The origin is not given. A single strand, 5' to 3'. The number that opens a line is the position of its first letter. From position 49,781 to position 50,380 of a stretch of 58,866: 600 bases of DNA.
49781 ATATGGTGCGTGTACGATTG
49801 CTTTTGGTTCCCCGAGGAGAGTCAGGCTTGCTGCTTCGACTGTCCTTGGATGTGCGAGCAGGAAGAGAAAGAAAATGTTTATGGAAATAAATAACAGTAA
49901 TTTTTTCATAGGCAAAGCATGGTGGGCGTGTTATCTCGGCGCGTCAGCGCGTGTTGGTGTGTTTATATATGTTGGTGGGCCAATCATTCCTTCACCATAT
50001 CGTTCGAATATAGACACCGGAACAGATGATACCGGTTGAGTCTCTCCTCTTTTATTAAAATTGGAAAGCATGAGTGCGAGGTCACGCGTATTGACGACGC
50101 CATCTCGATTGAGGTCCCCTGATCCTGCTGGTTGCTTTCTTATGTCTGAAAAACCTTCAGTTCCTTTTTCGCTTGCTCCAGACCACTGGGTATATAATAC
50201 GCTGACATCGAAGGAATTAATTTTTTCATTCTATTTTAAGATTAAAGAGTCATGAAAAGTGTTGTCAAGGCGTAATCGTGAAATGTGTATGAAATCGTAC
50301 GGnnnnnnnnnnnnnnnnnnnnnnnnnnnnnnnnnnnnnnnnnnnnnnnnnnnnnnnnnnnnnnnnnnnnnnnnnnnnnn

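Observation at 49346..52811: Cellulosome-style cassette: anchored cohesin scaffold, GH39-like hydrolase, dockerin-like module, second cohesin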

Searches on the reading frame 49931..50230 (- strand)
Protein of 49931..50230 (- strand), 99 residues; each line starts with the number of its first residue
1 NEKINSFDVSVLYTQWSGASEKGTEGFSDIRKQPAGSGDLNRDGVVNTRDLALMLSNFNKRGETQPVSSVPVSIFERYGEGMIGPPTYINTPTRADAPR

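Call 6: search_protein_families(library=pfam, proteins=[window:49931-50170:-], max_evalue=1)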
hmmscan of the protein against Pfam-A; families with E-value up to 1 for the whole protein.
window:49931-50170:- (79 aa): 1 family
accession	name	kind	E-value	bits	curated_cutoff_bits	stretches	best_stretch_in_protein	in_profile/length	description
PF00404.24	Dockerin_1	-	0.00017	22.2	22.9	1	18-43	2-27/57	Dockerin type I domain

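Call 7: search_protein_families(library=ncbifam, proteins=[window:49931-50230:-], max_evalue=1)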
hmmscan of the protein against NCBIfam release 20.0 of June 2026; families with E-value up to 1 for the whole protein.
window:49931-50230:- (99 aa): 1 family
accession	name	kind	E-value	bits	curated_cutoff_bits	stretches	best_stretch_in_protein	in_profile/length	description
NF041540.1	dockerin_GC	domain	0.15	12.5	29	1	37-59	42-64/67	GC-type dockerin domain-anchored protein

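Call 62: search_protein_representatives(protein=window:49934-50221:-)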
Query: 96 residues. Proteins with E-value up to 0.001 (for the whole library): 359; up to 1e-10: 13; up to 1e-30: 2. The best 150 are listed.
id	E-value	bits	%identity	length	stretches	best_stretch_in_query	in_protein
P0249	7.0e-38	145.0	75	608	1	1-96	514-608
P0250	6.7e-31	122.6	73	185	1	1-78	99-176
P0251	8.5e-26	106.3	35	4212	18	18-71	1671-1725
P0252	3.2e-17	78.8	42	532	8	33-61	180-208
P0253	1.9e-16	76.3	50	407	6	34-66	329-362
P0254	2.0e-16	76.2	40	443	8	35-72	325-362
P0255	1.7e-15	73.3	40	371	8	29-92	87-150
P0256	9.5e-15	70.9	48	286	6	34-60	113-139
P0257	9.5e-14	67.7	47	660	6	32-65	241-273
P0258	3.2e-11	59.6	47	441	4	19-61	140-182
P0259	3.8e-11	59.4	37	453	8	32-65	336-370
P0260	6.6e-11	58.6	50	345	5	34-57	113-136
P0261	8.4e-11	58.2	49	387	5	32-56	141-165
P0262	1.7e-10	57.3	39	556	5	30-80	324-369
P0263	2.1e-10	57.0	49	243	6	34-60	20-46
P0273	7.2e-09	52.1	51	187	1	1-68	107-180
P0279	2.0e-08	50.7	52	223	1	1-63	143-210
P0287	6.9e-08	48.9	44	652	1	1-70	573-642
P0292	1.2e-07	48.2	50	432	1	1-60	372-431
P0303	5.9e-07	45.9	54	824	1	1-61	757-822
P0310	9.1e-07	45.3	50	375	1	1-69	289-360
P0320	1.8e-06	44.4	53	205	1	1-60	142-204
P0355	6.9e-06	42.5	63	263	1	1-59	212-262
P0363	1.2e-05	41.8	57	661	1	1-59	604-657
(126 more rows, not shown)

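Call 63: search_protein_families(library=pfam, proteins=[P0249, P0287, P0292, P0303, P0310, P0363, P0273, P0279, P0355, P0320], max_evalue=0.01)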
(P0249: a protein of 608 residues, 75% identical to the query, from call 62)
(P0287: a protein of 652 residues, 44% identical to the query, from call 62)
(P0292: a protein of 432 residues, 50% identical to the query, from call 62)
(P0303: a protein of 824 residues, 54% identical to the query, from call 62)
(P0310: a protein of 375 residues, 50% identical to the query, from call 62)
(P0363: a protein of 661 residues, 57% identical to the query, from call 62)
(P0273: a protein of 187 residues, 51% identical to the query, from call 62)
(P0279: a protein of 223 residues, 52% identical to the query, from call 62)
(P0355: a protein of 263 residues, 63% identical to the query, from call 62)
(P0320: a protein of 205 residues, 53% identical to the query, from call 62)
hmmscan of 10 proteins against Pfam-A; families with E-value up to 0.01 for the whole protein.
P0249 (608 aa): 1 family
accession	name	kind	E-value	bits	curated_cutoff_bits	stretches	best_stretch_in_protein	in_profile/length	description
PF00404.24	Dockerin_1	-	3.7e-05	24.3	22.9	2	548-574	2-28/57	Dockerin type I domain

P0287 (652 aa): 2 families
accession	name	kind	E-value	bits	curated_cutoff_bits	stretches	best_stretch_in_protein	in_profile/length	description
PF00404.24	Dockerin_1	-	0.00011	22.7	22.9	1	568-624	5-53/57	Dockerin type I domain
PF09394.16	Inhibitor_I42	-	0.00028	21.5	27.2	1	263-318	28-80/91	Chagasin family peptidase inhibitor I42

P0292 (432 aa): 1 family
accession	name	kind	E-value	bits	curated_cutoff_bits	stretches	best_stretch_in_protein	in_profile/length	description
PF00404.24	Dockerin_1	-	0.0015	19.1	22.9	1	367-422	5-52/57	Dockerin type I domain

P0303 (824 aa): 3 families
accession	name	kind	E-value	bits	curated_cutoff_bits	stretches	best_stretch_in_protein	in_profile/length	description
PF00404.24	Dockerin_1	-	0.002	18.7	22.9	1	794-812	34-52/57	Dockerin type I domain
PF10342.15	Kre9_KNH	-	0.0022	19.2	24.6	0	456-522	2-68/94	Kre9/KNH-like N-terminal Ig-like domain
PF09394.16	Inhibitor_I42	-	0.006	17.3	27.2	0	293-343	33-80/91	Chagasin family peptidase inhibitor I42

P0310 (375 aa): 1 family
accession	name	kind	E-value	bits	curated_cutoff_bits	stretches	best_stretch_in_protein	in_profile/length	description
PF00404.24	Dockerin_1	-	1.5e-05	25.5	22.9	1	285-345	6-56/57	Dockerin type I domain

P0363 (661 aa): 1 family
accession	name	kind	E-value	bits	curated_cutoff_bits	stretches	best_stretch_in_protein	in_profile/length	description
PF00404.24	Dockerin_1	-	1.2e-07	32.3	22.9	1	600-649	6-52/57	Dockerin type I domain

P0273 (187 aa): 1 family
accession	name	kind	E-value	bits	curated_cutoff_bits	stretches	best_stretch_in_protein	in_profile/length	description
PF00404.24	Dockerin_1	-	6.3e-06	26.7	22.9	1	102-163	5-53/57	Dockerin type I domain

P0279 (223 aa): 1 family
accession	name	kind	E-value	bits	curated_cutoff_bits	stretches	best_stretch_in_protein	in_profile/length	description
PF00404.24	Dockerin_1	-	6.7e-05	23.5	22.9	2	182-203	2-23/57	Dockerin type I domain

P0355 (263 aa): 1 family
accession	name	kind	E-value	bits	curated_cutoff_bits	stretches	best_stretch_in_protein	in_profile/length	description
PF00404.24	Dockerin_1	-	0.00021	21.8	22.9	1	207-254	5-52/57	Dockerin type I domain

P0320 (205 aa): 1 family
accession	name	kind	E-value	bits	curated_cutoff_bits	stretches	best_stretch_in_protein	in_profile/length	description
PF00404.24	Dockerin_1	-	5.1e-05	23.8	22.9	1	138-195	6-52/57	Dockerin type I domain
